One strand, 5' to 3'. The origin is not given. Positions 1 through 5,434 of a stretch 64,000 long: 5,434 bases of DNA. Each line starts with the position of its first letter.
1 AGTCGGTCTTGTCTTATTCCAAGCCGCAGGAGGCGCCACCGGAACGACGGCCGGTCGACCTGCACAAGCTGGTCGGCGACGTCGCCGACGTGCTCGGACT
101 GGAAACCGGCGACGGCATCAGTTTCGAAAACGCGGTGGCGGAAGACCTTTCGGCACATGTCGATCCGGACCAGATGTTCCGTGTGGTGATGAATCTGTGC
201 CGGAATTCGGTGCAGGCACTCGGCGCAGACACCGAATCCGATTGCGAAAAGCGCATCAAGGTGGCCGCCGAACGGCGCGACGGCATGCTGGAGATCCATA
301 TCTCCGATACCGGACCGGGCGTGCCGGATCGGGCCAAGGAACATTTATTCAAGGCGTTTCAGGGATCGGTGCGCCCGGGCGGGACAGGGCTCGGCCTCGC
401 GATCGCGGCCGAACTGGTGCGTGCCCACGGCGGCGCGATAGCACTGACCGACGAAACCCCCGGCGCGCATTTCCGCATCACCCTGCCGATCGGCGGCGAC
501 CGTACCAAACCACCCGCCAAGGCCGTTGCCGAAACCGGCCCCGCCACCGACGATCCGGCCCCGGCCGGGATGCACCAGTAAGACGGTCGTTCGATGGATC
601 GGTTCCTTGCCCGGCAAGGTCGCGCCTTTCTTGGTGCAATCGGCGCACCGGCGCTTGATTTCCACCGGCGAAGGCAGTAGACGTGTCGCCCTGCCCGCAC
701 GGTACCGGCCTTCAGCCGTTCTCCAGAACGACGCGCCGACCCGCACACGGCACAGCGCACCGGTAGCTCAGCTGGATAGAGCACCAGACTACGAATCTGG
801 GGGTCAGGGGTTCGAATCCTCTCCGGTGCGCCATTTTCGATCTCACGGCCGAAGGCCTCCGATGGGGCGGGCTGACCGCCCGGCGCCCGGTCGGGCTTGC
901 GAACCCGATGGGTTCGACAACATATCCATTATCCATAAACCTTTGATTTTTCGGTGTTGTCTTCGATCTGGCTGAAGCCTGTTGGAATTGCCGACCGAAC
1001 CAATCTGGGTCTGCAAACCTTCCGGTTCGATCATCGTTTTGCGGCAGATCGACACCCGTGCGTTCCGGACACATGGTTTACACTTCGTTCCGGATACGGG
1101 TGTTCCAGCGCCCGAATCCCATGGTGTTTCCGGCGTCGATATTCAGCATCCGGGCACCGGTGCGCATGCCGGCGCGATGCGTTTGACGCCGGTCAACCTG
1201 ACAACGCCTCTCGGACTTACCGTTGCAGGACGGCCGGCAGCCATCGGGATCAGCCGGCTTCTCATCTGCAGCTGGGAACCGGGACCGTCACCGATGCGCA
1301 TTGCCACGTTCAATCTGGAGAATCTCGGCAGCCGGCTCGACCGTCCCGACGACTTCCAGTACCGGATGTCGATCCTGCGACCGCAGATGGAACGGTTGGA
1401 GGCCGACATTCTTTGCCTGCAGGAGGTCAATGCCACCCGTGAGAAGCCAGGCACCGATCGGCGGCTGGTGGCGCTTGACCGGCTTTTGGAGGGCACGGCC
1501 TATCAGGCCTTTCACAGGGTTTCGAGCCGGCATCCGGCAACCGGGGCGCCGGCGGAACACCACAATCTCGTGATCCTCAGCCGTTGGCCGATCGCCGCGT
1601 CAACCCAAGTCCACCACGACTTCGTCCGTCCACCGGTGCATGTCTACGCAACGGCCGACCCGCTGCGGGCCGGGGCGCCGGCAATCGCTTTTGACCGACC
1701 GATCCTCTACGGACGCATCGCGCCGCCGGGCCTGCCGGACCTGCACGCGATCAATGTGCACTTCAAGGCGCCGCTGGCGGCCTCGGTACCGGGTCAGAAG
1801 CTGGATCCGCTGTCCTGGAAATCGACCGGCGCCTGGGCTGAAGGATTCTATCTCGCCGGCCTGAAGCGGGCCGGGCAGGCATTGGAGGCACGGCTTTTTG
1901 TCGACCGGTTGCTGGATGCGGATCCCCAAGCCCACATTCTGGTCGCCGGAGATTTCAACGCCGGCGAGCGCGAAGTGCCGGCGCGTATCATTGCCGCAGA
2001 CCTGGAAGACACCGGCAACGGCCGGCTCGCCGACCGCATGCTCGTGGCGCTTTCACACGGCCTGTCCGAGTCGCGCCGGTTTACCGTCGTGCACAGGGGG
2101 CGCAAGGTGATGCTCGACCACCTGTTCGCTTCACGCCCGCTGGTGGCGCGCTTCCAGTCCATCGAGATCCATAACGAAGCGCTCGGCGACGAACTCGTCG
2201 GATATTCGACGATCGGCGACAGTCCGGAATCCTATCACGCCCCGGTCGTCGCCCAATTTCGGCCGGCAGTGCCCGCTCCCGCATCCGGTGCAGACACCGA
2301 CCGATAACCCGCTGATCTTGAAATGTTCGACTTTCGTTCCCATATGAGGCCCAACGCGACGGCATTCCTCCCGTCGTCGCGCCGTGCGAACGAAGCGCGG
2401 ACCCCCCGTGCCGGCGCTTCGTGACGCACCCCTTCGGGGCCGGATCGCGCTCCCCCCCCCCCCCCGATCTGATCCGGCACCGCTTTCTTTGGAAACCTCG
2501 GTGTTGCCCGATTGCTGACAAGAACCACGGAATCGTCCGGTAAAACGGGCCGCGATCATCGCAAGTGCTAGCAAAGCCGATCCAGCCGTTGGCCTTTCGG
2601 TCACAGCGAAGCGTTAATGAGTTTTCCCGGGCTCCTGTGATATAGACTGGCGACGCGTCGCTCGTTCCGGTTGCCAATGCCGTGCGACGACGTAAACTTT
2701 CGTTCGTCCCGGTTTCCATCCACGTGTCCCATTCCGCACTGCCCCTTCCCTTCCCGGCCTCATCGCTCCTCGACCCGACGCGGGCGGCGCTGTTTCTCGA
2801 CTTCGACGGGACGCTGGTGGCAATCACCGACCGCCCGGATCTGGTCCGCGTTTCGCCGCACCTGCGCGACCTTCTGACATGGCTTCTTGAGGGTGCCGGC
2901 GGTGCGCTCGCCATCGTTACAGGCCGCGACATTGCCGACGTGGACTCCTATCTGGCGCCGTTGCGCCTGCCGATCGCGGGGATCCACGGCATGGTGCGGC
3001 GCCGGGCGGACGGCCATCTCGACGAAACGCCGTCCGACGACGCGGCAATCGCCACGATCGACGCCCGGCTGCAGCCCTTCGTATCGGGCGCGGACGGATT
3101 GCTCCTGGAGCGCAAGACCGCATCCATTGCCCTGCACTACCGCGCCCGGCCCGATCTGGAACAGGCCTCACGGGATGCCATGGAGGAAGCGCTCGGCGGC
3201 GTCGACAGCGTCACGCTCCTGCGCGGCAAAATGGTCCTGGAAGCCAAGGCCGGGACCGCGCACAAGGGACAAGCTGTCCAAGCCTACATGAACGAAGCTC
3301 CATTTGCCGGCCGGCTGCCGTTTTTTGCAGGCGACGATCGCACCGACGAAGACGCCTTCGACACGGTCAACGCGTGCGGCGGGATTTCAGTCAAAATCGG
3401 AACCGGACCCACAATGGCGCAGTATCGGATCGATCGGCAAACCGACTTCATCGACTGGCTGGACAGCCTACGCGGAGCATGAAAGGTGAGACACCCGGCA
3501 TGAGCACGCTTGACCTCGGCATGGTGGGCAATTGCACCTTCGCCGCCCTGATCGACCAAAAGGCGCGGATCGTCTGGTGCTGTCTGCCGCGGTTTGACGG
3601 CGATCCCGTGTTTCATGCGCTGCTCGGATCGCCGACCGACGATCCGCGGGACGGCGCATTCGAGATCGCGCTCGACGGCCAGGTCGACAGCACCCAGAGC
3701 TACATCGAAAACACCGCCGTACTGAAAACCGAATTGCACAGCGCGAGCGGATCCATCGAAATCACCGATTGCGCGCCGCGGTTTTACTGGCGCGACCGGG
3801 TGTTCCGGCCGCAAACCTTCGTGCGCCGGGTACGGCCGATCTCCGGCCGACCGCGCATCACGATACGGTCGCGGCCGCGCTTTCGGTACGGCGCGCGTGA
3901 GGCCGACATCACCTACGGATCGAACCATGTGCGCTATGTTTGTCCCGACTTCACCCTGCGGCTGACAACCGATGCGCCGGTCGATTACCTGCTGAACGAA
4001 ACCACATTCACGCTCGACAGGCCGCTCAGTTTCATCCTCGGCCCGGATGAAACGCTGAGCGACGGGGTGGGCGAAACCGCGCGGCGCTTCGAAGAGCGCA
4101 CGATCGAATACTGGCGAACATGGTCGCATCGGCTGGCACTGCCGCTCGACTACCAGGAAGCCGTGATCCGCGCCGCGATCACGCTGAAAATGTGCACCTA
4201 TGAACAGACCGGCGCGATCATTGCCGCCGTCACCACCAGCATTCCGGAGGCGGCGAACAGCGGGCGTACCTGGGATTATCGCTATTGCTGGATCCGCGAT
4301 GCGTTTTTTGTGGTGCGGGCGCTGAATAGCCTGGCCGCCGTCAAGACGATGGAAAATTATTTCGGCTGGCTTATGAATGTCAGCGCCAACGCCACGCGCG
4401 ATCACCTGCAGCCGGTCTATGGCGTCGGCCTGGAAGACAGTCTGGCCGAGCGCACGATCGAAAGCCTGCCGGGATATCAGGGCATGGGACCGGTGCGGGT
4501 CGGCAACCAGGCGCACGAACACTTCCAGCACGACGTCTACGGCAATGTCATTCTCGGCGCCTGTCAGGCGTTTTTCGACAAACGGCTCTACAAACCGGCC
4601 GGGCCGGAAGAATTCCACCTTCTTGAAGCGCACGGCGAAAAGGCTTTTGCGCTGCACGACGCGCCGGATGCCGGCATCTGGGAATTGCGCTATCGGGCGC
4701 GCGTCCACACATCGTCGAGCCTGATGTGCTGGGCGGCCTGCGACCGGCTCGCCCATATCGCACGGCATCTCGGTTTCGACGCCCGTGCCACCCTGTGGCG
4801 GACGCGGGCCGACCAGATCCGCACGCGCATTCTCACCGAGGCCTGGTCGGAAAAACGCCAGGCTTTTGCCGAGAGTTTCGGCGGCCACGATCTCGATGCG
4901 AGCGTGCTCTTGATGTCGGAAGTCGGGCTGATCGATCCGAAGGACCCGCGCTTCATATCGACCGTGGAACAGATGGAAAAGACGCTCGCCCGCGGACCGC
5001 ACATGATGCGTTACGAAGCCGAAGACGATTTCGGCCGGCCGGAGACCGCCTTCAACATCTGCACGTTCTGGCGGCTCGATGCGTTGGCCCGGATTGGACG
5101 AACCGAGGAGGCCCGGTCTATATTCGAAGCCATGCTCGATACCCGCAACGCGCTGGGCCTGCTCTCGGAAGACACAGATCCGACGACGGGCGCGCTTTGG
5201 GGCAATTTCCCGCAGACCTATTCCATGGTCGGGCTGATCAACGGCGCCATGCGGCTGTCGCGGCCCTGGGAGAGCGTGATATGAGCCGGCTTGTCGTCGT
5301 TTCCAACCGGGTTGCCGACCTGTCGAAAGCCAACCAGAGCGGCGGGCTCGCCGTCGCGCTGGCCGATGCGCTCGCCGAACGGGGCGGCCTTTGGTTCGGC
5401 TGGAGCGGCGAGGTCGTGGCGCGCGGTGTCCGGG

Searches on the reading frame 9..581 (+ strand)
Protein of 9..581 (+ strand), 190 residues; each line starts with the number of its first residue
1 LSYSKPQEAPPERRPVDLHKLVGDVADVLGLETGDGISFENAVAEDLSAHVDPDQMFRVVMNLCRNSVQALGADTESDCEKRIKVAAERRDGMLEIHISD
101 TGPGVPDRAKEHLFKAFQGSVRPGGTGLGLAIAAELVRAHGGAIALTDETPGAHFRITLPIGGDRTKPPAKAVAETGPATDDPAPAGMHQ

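Call 38: search_protein_families(library=pfam, proteins=[window:9-581:+])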
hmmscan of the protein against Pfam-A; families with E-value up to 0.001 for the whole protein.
window:9-581:+ (190 aa): 2 families
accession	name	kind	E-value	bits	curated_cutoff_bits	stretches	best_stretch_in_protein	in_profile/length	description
PF02518.31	HATPase_c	-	5.9e-21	75.4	26.4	1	52-161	2-109/111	Histidine kinase-, DNA gyrase B-, and HSP90-like ATPase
PF13581.12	HATPase_c_2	-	0.00022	21.7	27.4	1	77-137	51-109/127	Histidine kinase-like ATPase domain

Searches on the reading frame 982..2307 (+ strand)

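Call 38: search_protein_families(library=pfam, proteins=[window:982-2307:+])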
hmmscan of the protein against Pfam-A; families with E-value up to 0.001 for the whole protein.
window:982-2307:+ (441 aa): 2 families
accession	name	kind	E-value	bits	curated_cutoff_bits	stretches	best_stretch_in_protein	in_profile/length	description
PF03372.29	Exo_endo_phos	-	2.8e-16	60.4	24.5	1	108-397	1-216/225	Endonuclease/Exonuclease/phosphatase family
PF19580.5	Exo_endo_phos_3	-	0.00031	20.3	27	1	295-390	164-255/311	Endonuclease/Exonuclease/phosphatase family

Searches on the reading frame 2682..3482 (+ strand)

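Call 38: search_protein_families(library=pfam, proteins=[window:2682-3482:+])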
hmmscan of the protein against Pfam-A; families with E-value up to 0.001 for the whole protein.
window:2682-3482:+ (266 aa): 1 family
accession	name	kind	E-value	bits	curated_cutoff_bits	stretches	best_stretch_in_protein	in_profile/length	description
PF02358.22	Trehalose_PPase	-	1.3e-31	110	27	1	38-243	1-219/235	Trehalose-phosphatase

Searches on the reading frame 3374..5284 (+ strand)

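Call 38: search_protein_families(library=pfam, proteins=[window:3374-5284:+])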
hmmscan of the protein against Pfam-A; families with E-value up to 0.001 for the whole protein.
window:3374-5284:+ (636 aa): 3 families
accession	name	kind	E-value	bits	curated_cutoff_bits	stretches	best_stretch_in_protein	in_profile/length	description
PF00723.27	Glyco_hydro_15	-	9.6e-49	166.9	22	1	260-623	3-424/427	Glycosyl hydrolases family 15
PF19291.4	TREH_N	-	2.1e-09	37.4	23.1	1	48-191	18-147/211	Trehalase-like, N-terminal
PF22422.2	MGH1-like_GH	-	6.8e-09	36.2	27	1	450-499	177-226/356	Mannosylglycerate hydrolase MGH1-like glycoside hydrolase domain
